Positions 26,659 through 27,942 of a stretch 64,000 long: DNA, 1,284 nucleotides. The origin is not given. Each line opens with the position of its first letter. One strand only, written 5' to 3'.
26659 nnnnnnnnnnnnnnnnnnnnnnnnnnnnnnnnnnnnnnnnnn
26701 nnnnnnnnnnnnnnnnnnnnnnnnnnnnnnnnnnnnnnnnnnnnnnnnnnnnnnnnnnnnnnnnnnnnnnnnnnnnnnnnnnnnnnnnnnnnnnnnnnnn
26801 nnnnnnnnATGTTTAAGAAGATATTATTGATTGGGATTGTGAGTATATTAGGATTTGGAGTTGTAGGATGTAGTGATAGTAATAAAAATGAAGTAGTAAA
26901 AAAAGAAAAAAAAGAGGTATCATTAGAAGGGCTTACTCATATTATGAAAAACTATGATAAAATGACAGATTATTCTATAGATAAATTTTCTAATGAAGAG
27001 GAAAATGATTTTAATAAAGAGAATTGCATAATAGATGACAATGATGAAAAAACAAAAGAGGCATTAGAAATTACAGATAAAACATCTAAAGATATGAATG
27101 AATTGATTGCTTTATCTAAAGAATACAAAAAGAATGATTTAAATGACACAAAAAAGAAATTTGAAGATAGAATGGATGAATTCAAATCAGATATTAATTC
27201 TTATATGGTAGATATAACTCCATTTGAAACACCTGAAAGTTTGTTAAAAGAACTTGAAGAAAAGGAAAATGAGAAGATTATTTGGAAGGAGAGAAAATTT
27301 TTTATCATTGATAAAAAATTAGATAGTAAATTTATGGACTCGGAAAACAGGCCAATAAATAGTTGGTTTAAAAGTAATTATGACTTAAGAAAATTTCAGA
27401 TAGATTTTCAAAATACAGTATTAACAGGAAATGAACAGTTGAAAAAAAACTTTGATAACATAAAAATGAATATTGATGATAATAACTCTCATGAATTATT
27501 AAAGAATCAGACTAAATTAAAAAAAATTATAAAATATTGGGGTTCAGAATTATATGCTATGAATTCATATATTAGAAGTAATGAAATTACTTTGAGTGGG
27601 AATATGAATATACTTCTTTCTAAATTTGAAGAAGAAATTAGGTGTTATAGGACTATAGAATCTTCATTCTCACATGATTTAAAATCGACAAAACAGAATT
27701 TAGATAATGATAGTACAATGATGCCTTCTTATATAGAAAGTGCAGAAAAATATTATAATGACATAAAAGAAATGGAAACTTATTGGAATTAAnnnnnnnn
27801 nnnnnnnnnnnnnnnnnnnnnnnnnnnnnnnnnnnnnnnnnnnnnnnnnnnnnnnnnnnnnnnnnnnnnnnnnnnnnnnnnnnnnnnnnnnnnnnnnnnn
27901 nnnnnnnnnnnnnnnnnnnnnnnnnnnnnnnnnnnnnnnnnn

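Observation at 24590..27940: Modular moron cassette array built from a repeated leader and a repeated 'terminator + tape-measure start' trailer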

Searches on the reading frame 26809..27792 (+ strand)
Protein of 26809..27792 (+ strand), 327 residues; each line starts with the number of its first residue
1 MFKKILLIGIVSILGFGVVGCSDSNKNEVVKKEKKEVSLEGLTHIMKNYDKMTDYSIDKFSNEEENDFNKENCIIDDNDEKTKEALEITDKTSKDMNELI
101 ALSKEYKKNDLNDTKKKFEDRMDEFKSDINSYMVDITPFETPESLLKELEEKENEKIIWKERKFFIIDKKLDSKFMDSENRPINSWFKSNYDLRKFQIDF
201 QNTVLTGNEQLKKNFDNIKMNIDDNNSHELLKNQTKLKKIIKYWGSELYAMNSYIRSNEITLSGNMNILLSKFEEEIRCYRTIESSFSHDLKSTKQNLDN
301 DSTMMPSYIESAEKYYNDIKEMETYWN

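Call 9: search_protein_families(library=pfam, proteins=[window:26809-27792:+], max_evalue=0.01)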
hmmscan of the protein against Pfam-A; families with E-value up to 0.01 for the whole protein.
window:26809-27792:+ (327 aa): 1 family
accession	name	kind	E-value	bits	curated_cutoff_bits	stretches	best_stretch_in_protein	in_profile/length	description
PF16341.10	DUF4971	-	0.006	16.8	31.3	0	1-42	1-41/141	Domain of unknown function (DUF4971)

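Call 10: search_protein_families(library=phrogs, proteins=[window:26809-27792:+], max_evalue=0.001)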
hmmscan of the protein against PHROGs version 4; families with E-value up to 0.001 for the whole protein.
window:26809-27792:+ (327 aa): 1 family
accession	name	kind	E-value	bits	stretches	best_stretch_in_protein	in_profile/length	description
phrog_36346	-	unknown function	6.5e-225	746.6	1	1-327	1-327/327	-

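Call 29: search_protein_families(library=pfam, proteins=[window:26809-27792:+], max_evalue=10)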
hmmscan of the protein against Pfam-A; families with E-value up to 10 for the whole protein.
window:26809-27792:+ (327 aa): 3 families
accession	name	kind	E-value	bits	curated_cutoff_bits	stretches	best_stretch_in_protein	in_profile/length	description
PF16341.10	DUF4971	-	0.006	16.8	31.3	1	1-42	1-41/141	Domain of unknown function (DUF4971)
PF24033.1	DUF7342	-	0.18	12.2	31.6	1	88-128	59-99/150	Family of unknown function (DUF7342)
PF17388.7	GP24_25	-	0.2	12.6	27.4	1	52-152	1-104/124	Mycobacteriophage tail assembly protein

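Call 30: search_protein_families(library=padloc, proteins=[window:26809-27792:+], max_evalue=0.1)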
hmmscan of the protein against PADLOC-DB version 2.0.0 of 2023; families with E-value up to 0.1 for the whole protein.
window:26809-27792:+ (327 aa): 0 families

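Call 69: find_homologous_proteins(query=window:26809-27792:+, max_evalue=0.001)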
Query window:26809-27792:+ (327 aa): 1 proteins with E <= 0.001 among 2601 candidates.
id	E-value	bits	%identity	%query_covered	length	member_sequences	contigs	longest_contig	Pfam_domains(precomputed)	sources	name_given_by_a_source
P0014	5.2e-4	38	37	46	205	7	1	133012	-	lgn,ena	-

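Call 90: find_encoding_contigs(protein=window:26809-27792:+, flank=4500, max_places=10)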
Protein window:26809-27792:+ (327 aa): 25 contigs read that carry it; 10 places shown.
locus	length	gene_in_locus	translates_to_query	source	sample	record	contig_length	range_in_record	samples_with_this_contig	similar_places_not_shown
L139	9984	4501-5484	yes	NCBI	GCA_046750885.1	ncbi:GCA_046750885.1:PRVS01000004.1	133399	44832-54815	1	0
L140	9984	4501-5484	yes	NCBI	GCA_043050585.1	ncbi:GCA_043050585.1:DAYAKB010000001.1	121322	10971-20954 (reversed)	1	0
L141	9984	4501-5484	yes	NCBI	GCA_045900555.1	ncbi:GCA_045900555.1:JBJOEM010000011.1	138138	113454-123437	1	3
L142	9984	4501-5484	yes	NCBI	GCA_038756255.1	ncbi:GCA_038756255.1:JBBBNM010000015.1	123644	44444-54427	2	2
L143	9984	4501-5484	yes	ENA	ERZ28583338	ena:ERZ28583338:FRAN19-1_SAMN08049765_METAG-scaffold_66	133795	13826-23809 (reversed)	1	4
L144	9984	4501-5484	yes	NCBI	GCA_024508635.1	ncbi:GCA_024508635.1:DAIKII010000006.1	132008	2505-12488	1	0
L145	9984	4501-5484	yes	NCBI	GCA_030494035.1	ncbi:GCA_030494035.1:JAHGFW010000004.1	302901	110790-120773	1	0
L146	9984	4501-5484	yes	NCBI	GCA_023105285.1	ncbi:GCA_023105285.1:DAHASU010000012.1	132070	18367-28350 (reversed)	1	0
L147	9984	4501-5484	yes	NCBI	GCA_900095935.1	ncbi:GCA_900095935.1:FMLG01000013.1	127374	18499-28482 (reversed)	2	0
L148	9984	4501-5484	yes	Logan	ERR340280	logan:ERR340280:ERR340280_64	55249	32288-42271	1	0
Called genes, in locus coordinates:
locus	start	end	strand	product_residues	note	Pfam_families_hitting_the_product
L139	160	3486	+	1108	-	PF20473:MmeI_Mtase, PF01170:UPF0020 (faint), PF07669:Eco57I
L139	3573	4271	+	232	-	PF09851:SHOCT (weak)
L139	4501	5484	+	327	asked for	-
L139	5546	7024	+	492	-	PF10145:PhageMin_Tail (weak)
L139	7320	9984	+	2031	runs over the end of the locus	PF10145:PhageMin_Tail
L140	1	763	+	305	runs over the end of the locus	-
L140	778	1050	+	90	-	PF14213:DUF4325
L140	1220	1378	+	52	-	-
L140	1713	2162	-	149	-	PF12844:HTH_19, PF13560:HTH_31, PF01381:HTH_3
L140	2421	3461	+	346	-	PF02498:Bro-N, PF03374:ANT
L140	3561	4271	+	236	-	PF09851:SHOCT (weak)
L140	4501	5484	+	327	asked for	-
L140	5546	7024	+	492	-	PF10145:PhageMin_Tail (weak)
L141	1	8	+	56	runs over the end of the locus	-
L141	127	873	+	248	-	PF02498:Bro-N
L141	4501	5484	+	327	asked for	-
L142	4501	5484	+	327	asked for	-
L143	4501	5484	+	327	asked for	-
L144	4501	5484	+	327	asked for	-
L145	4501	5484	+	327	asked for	-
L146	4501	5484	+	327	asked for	-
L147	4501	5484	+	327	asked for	-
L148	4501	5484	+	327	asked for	-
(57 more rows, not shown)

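Call 104: predict_structure(protein=window:26809-27792:+)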
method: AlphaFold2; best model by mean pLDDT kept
length: 327 residues; sequences in the alignment: 1
mean_pLDDT: 42.8   pTM: 0.33
mean pLDDT of the five models: 42.8, 39.4, 39.4, 39.0, 37.6
residues with pLDDT >= 90: 0; 70-90: 3; 50-70: 99; < 50: 225
segments of 3 or more residues with pLDDT < 50: 1-93, 95-97, 102-109, 121-191, 286-313, 315-327
pLDDT, mean of each block of 10 residues (from residue 1): 30 25 28 28 32 33 32 35 42 46 45 51 44 29 35 30 27 30 30 55 63 67 58 63 60 54 56 62 51 44 45 46 37
secondary structure, 60 per line:
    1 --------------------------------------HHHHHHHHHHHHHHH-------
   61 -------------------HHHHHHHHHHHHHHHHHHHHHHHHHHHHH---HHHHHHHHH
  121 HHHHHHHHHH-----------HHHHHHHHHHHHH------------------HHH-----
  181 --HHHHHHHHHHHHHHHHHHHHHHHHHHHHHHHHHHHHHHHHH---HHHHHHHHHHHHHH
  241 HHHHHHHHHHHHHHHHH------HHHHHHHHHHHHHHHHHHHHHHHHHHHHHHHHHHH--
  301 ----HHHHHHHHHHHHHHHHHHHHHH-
elements in order: H39-53 H80-108 H112-130 H142-154 H183-223 H227-257 H264-298 H305-326
